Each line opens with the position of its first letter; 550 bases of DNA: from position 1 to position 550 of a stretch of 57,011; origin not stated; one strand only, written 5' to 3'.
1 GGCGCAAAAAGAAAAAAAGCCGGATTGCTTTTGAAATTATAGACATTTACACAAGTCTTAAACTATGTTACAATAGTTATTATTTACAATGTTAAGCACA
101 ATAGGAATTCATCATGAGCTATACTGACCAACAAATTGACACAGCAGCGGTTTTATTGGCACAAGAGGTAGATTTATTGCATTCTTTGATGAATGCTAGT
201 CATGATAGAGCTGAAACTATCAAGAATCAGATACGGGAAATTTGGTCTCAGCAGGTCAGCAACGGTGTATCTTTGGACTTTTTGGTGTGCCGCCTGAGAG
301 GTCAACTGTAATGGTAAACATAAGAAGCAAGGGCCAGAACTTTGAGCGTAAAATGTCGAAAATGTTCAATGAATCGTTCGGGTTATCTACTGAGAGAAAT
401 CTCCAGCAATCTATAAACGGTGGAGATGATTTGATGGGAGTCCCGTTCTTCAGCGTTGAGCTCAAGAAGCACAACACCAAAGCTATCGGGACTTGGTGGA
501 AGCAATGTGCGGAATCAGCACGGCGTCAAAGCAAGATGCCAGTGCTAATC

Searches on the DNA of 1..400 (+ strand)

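Call 95: search_dna_similar(query=window:1-400:+, collection=phages, mode=near, max_rows=25)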
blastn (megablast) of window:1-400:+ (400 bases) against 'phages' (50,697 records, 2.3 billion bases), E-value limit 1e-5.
Records with a match: 1; places in all: 1; records where one place covers at least 80% of the query: 0.
Best place of each record, by identity: 80-90% 1.
By first word of the organism name: Salmonella 1.
By host as written in the record: Salmonella enterica subsp. enterica serovar Enteritidis PT1 1.
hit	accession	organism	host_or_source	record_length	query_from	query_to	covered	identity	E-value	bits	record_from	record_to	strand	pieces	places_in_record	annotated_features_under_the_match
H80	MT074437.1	Salmonella phage nenneke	Salmonella enterica subsp. enterica ...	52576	309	400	23%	81.5%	6e-12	77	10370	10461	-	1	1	hypothetical protein (x2)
